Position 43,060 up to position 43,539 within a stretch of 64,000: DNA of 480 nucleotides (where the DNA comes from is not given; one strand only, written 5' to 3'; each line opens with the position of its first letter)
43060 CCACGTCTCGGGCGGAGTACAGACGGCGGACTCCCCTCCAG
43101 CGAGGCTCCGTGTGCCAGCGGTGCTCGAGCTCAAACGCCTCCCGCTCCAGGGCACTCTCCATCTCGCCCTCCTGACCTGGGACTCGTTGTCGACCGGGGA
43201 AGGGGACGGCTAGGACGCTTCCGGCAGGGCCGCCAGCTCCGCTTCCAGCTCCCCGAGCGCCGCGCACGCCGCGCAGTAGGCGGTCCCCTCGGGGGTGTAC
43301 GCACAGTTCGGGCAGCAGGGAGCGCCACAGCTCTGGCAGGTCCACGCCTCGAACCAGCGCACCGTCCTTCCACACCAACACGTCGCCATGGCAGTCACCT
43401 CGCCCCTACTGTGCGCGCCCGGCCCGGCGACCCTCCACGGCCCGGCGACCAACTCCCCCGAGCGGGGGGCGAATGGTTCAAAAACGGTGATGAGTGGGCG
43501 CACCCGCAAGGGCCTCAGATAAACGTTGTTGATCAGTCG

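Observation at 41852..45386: GAF-histidine kinase / LytTR regulator directly upstream of a Cys-rich mini-protein and isocitrate lyase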

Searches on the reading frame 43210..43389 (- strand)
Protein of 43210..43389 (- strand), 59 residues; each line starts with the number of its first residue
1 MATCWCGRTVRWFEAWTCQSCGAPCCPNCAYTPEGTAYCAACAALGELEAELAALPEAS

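Call 4: search_protein_families(library=pfam, proteins=[window:43210-43389:-], max_evalue=0.01)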
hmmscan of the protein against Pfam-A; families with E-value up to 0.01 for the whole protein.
window:43210-43389:- (59 aa): 0 families

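Call 5: find_encoding_contigs(protein=window:43210-43389:-, flank=8000, max_places=10)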
Protein window:43210-43389:- (59 aa): no gene with exactly this product is on record in the collection.

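Call 6: find_homologous_proteins(query=window:43210-43389:-, max_evalue=0.01)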
Query window:43210-43389:- (59 aa): 2 proteins with E <= 0.01 among 2 candidates.
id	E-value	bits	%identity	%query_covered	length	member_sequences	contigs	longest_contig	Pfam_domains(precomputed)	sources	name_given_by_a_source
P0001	4.8e-30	120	93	100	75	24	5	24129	-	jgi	jgi:hypothetical protein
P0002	6.7e-28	113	86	100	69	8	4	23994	-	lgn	-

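Call 7: find_encoding_contigs(protein=P0001, flank=8000, max_places=6)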
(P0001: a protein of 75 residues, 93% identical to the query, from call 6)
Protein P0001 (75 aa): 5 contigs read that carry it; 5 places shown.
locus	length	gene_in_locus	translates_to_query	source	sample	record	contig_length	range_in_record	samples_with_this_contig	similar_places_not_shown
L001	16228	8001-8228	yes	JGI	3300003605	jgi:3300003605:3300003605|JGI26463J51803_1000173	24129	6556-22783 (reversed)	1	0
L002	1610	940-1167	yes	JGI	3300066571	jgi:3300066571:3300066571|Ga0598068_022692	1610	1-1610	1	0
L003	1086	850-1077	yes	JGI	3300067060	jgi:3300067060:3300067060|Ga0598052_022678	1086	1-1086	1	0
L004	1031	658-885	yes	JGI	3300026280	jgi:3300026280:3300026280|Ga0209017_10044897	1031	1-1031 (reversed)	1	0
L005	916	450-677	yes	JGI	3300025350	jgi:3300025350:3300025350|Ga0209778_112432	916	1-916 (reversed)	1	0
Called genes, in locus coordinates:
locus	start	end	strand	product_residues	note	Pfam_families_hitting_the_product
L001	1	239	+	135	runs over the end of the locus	PF13473:Cupredoxin_1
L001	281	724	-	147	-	-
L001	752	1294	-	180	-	-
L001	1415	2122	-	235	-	-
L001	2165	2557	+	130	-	PF01894:YjbQ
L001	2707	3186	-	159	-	PF13302:Acetyltransf_3, PF00583:Acetyltransf_1, PF13673:Acetyltransf_10, PF13508:Acetyltransf_7, PF08445:FR47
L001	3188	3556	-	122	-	-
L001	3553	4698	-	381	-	PF00850:Hist_deacetyl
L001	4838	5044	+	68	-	PF00313:CSD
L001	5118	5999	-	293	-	PF01209:Ubie_methyltran, PF13489:Methyltransf_23, PF01728:FtsJ (weak), PF13847:Methyltransf_31, PF08241:Methyltransf_11, PF08242:Methyltransf_12, PF13578:Methyltransf_24 (faint), PF13649:Methyltransf_25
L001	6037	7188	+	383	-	-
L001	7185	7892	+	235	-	-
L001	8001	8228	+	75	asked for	-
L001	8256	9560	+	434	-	-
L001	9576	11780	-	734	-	-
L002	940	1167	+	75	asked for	-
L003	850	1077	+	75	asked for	-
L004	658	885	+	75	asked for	-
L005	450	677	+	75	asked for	-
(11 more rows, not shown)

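Call 8: find_encoding_contigs(protein=P0002, flank=8000, max_places=6)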
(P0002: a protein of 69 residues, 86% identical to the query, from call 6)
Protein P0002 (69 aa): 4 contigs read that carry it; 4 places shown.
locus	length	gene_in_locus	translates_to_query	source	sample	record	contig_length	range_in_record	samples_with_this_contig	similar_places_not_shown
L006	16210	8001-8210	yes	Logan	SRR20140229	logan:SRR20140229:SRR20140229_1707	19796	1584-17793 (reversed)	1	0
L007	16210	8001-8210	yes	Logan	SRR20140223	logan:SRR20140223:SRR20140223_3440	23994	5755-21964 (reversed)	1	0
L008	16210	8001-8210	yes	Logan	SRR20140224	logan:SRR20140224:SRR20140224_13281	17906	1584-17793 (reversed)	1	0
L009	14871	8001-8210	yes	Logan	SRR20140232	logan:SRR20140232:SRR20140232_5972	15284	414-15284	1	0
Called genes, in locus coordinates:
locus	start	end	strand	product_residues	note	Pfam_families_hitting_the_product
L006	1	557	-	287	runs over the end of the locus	PF02775:TPP_enzyme_C, PF12367:PFO_beta_C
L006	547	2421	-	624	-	PF01558:POR, PF01855:POR_N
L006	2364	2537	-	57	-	-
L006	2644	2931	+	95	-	PF01329:Pterin_4a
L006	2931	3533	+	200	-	PF02627:CMD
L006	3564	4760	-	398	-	PF00850:Hist_deacetyl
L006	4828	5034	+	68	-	PF00313:CSD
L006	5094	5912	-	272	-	PF01209:Ubie_methyltran, PF13489:Methyltransf_23, PF01728:FtsJ, PF13847:Methyltransf_31, PF08241:Methyltransf_11, PF08242:Methyltransf_12, PF13578:Methyltransf_24 (weak), PF13649:Methyltransf_25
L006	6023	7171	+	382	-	PF13492:GAF_3 (weak), PF06580:His_kinase, PF02518:HATPase_c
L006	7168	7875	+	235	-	PF00072:Response_reg, PF04397:LytTR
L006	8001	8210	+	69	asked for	-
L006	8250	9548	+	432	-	PF00463:ICL, PF13714:PEP_mutase, PF00463:ICL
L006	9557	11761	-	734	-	PF00270:DEAD, PF04851:ResIII, PF22527:DEXQc_Suv3, PF00271:Helicase_C (weak), PF08148:DSHCT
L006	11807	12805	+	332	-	PF01926:MMR_HSR1, PF02421:FeoB_N, PF02824:TGS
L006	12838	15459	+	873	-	PF13426:PAS_9, PF13188:PAS_8, PF00989:PAS, PF08447:PAS_3, PF08448:PAS_4, PF13426:PAS_9, PF00512:HisKA, PF02518:HATPase_c, +5 more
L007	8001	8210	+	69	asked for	-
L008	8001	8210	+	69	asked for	-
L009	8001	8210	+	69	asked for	-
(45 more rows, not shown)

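Call 32: search_protein_representatives(protein=window:43210-43389:-)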
Query: 59 residues. Proteins with E-value up to 0.001 (for the whole library): 22; up to 1e-10: 3; up to 1e-30: 0. The best 22 are listed.
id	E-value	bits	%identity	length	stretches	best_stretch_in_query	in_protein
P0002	2.1e-28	113.2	86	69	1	1-59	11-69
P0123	1.7e-13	66.2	63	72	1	3-48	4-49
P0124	1.1e-11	60.4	64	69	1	3-44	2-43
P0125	5.7e-08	48.7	32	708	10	12-47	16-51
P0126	2.9e-07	46.5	57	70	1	3-44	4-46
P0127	7.5e-07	45.2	53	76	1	2-44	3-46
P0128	9.5e-07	44.9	58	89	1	2-44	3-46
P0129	1.8e-06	44.0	53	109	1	2-44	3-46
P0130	2.9e-05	40.2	51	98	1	3-45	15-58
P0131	6.0e-05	39.2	42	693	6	23-49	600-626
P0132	7.7e-05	38.8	49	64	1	2-44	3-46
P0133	7.8e-05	38.8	57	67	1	2-51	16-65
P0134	1.4e-04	38.0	47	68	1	2-44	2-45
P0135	1.7e-04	37.8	52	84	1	3-44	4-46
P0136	2.2e-04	37.4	51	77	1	2-44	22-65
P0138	3.7e-04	36.7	49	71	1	3-43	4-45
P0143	8.7e-04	35.5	53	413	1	2-45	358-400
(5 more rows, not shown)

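Call 47: find_homologous_proteins(query=A3, max_evalue=0.001)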
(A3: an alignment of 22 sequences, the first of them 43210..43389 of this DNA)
Query A3 (22 sequences) (59 aa, profile of the alignment): 81 proteins with E <= 0.001 among 654 candidates.
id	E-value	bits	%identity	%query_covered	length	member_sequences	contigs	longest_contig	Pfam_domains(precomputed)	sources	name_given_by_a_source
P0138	7.3e-21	92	48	69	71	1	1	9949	-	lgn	-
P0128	2.1e-20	90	60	69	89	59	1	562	-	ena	-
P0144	3.7e-20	89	63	68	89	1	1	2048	-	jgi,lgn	jgi:hypothetical protein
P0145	5.2e-20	89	61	68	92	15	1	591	-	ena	-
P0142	1.5e-19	87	48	69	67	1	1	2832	-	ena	-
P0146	2.4e-19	87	56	68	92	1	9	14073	-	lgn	-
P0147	4.7e-19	86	48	73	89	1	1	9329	-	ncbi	-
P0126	4.8e-19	86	59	68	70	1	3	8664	-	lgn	-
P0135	5.4e-19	86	51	71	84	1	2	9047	-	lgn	-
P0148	7.4e-19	85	48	90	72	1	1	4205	-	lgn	-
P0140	7.5e-19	85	44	93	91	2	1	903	-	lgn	-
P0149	1.2e-18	84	44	68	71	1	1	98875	-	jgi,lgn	jgi:hypothetical protein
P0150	9.9e-18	82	54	68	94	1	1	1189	-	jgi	jgi:hypothetical protein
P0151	5.6e-17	79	52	73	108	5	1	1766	-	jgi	-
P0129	8.3e-17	79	52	73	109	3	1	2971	-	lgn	-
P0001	1.6e-16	78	93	100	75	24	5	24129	-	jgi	jgi:hypothetical protein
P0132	2.0e-16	77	48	73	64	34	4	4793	-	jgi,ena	jgi:hypothetical protein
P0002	2.9e-16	77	86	100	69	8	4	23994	-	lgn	-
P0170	4.3e-14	70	43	90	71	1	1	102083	-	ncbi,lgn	-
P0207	6.0e-6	44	62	44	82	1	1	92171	-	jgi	jgi:hypothetical protein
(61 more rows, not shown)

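Call 54: predict_structure(alignment_id=A4)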
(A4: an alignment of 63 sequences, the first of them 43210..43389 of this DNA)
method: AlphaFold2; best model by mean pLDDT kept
length: 59 residues; sequences in the alignment: 63
mean_pLDDT: 74.2   pTM: 0.51
mean pLDDT of the five models: 74.2, 73.5, 70.4, 70.0, 64.2
residues with pLDDT >= 90: 0; 70-90: 45; 50-70: 6; < 50: 8
segments of 3 or more residues with pLDDT < 50: 52-59
pLDDT, mean of each block of 10 residues (from residue 1): 81 83 85 81 69 43
secondary structure, 60 per line:
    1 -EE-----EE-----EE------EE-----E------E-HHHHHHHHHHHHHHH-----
elements in order: H40-54

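Call 57: fold_search(model_id=the predicted structure, library=pdb)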
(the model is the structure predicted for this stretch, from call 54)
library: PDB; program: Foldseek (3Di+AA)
matches with E <= 10: 374; with E <= 0.001: 0
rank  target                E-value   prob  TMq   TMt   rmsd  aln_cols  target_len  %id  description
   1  1y02                  6.7e-02  1.00  0.63  0.43   1.9        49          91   22  Crystal Structure of a FYVE-type domain from caspase regulator CARP2 (released 2004-12-28)
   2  2yw8                  1.7e-01  0.98  0.63  0.61   3.2        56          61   20  Crystal structure of human RUN and FYVE domain-containing protein (released 2008-04-22)
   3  1zbd_B                2.1e-01  0.95  0.66  0.34   5.7        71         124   17  STRUCTURAL BASIS OF RAB EFFECTOR SPECIFICITY: CRYSTAL STRUCTURE OF THE SMALL G PROTEIN RAB3A COMPLEXED WITH THE EFFECT (released 1999-04-02)
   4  5x6t_MODEL_1_A        2.4e-01  0.96  0.57  0.63   2.2        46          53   28  N-terminal Zinc Finger of Synaptotagmin-like Protein 4 (released 2017-10-11)
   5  2yqm_MODEL_1_A        2.9e-01  0.69  0.54  0.38   5.4        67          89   19  Solution structure of the FYVE domain in zinc finger FYVE domain-containing protein 12 (released 2007-10-02)
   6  9vno_A                2.9e-01  0.60  0.48  0.27   5.9        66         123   23  The crystal structure of the Ehd3 tandem PHD-H3K4me1 complex. (released 2026-02-04)
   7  6fi1_B                3.1e-01  0.69  0.46  0.47   3.8        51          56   24  Crystal structure of human BAZ2B PHD zinc finger in complex with Fr23 (released 2018-03-21)
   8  6fkp_B                3.4e-01  0.69  0.46  0.52   3.6        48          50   27  Crystal structure of BAZ2A PHD zinc finger in complex with H3 10-mer AA mutant peptide (released 2018-03-21)
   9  1joc_A                3.8e-01  0.80  0.56  0.29   4.1        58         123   24  EEA1 homodimer of C-terminal FYVE domain bound to inositol 1,3-diphosphate (released 2001-12-28)
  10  4q6f_B                4.4e-01  0.69  0.49  0.52   3.8        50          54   26  Crystal structure of human BAZ2A PHD zinc finger in complex with unmodified H3K4 histone peptide (released 2014-05-21)
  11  2o10_MODEL_1_A        4.4e-01  0.63  0.46  0.45   8.1        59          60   20  Solution structure of the N-terminal LIM domain of MLP/CRP3 (released 2007-12-11)
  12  2csz_MODEL_1_A        4.7e-01  0.84  0.54  0.43   2.3        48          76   25  Solution Structure of the RING domain of the Synaptotagmin-like protein 4 (released 2005-11-23)
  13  6fhq_A                4.7e-01  0.66  0.47  0.48   3.7        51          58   24  Crystal structure of human BAZ2B PHD zinc finger in complex with Fr 21 (released 2018-03-21)
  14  1b8t_MODEL_1_A        5.0e-01  0.63  0.48  0.16   8.2        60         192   22  SOLUTION STRUCTURE OF THE CHICKEN CRP1 (released 1999-05-06)
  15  1dvp                  5.7e-01  0.84  0.59  0.18   4.4        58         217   19  CRYSTAL STRUCTURE OF THE VHS AND FYVE TANDEM DOMAINS OF HRS, A PROTEIN INVOLVED IN MEMBRANE TRAFFICKING AND SIGNAL TRANS (released 2000-03-06)
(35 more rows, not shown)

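Call 67: search_protein_families(library=ncbifam, proteins=[window:43210-43389:-, P0128, P0138, P0132], max_evalue=0.01)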
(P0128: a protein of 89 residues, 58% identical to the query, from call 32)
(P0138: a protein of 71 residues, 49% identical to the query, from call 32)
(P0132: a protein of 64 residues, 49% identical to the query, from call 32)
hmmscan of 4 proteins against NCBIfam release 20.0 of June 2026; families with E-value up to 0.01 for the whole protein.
window:43210-43389:- (59 aa): 0 families

P0128 (89 aa): 0 families

P0138 (71 aa): 0 families

P0132 (64 aa): 0 families

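Call 68: search_solved_structures(query=A4, max_evalue=1)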
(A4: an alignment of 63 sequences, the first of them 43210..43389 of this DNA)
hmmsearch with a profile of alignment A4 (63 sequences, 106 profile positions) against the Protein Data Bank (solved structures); distinct sequences matched with E-value up to 1: 3.
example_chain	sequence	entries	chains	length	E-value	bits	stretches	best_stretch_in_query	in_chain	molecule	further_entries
1y02_A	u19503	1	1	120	0.065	16.7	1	16-70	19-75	FYVE-RING finger protein SAKURA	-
3rpg_B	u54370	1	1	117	0.95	13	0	22-70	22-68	Polycomb complex protein BMI-1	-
2ckl_A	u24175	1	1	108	1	12.9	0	29-69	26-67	POLYCOMB GROUP RING FINGER PROTEIN 4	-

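Call 69: search_protein_families(library=pfam, alignment_id=A4, max_evalue=1)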
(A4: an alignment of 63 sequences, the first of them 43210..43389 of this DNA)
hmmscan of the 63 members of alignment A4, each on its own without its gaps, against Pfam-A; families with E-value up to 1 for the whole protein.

A. member 1, window:43210-43389:- (59 aa): 1 family
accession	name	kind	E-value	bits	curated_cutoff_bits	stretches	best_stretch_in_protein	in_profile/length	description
PF00643.29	zf-B_box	-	0.55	10.9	24.1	1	17-30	17-30/42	B-box zinc finger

B. families by the number of members that match (of 63 scanned): 26 families (the first 25 are shown)
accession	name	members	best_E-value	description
PF24455.1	DUF7571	3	0.011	Family of unknown function (DUF7571)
PF18912.6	DZR_2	3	0.013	Double zinc ribbon domain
PF13920.12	zf-C3HC4_3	3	0.043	Zinc finger, C3HC4 type (RING finger)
PF00643.29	zf-B_box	3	0.51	B-box zinc finger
PF13597.11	NRDD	2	0.2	Anaerobic ribonucleoside-triphosphate reductase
PF04981.18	NMD3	2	0.39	NMD3 family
PF08792.16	A2L_zn_ribbon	1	0.0098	A2L zinc ribbon domain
PF13453.11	Zn_ribbon_TFIIB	1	0.019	Transcription factor zinc-finger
PF06677.18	Auto_anti-p27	1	0.03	Sjogren's syndrome/scleroderma autoantigen 1 (Autoantigen p27)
PF09082.15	DUF1922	1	0.043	Domain of unknown function (DUF1922)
PF05715.19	zf-piccolo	1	0.083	Piccolo Zn-finger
PF13165.11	SCIFF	1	0.09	Six-cysteine peptide SCIFF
PF04475.18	DUF555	1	0.13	Protein of unknown function (DUF555)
PF21905.1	Zf-Nsp1alpha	1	0.15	Nsp1alpha N-terminal zinc finger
PF25197.1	DPC4_N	1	0.16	Diatom pyrenoid component 4 N-terminal motif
PF01363.27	FYVE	1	0.27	FYVE zinc finger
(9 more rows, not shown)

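Call 93: find_encoding_contigs(protein=P0149, flank=5000, max_places=1)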
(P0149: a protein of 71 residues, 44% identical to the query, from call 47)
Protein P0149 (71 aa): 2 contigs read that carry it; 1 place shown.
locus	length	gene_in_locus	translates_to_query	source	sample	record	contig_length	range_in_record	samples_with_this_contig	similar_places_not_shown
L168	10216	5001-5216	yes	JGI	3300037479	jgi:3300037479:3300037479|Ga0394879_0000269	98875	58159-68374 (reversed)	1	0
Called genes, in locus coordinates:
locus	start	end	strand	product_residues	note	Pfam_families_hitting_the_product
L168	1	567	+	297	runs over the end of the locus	-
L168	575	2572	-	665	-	PF05378:Hydant_A_N, PF01968:Hydantoinase_A, PF19278:Hydant_A_C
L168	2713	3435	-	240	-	PF00702:Hydrolase, PF13419:HAD_2, PF13242:Hydrolase_like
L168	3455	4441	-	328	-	PF02163:Peptidase_M50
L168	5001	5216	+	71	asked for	-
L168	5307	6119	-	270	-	PF25084:LbH_EIF2B (faint), PF25087:GMPPB_C (weak), PF00132:Hexapep (weak), PF13720:Acetyltransf_11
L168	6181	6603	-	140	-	PF01451:LMWPc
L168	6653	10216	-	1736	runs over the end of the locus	PF05170:AsmA, PF05359:DUF748, PF05170:AsmA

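Call 94: find_encoding_contigs(protein=P0170, flank=5000, max_places=1)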
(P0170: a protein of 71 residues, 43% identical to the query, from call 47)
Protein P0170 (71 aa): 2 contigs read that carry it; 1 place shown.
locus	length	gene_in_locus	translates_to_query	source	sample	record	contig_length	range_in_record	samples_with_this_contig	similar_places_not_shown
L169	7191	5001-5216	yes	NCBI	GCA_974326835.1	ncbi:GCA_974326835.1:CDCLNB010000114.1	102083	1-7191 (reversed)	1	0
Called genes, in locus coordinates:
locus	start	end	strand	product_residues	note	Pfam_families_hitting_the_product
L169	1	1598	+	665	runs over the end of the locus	PF13522:GATase_6, PF13537:GATase_7, PF00733:Asn_synthase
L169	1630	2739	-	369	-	PF13439:Glyco_transf_4, PF13579:Glyco_trans_4_4, PF00534:Glycos_transf_1, PF13692:Glyco_trans_1_4, PF13524:Glyco_trans_1_2 (weak)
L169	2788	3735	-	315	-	PF00296:Bac_luciferase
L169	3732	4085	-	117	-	-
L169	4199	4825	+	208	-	PF01551:Peptidase_M23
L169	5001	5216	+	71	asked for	-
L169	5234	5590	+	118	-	-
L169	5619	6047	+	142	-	PF01894:YjbQ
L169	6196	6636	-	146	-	-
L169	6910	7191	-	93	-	?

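Call 95: find_encoding_contigs(protein=P0207, flank=5000, max_places=1)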
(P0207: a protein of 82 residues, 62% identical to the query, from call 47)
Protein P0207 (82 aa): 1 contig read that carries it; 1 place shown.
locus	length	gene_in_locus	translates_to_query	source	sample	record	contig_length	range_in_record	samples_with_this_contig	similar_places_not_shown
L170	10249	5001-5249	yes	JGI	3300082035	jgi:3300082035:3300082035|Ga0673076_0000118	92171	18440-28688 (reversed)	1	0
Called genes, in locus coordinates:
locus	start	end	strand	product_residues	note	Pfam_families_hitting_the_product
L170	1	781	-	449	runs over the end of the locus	PF00034:Cytochrom_C (faint), PF06537:DHOR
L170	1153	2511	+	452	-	PF00072:Response_reg, PF00158:Sigma54_activat, PF13191:AAA_16 (weak), PF14532:Sigma54_activ_2, PF07728:AAA_5 (weak), PF25601:AAA_lid_14, PF02954:HTH_8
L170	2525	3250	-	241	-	-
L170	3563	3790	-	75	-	-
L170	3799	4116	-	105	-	-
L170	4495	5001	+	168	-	-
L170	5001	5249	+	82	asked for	-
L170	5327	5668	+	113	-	PF01471:PG_binding_1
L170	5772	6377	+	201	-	PF00903:Glyoxalase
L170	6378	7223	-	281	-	PF04909:Amidohydro_2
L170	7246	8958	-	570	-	PF07969:Amidohydro_3, PF01979:Amidohydro_1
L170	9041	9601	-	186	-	-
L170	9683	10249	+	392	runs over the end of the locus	PF00296:Bac_luciferase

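Call 99: search_protein_families(library=pfam, proteins=[P0143], max_evalue=0.001)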
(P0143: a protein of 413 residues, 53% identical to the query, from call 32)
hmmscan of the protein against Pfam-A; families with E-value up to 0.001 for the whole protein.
P0143 (413 aa): 1 family
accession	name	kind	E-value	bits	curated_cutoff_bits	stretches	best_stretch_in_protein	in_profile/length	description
PF02775.26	TPP_enzyme_C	-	2.6e-16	60.2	21.9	1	68-229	15-151/151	Thiamine pyrophosphate enzyme, C-terminal TPP binding domain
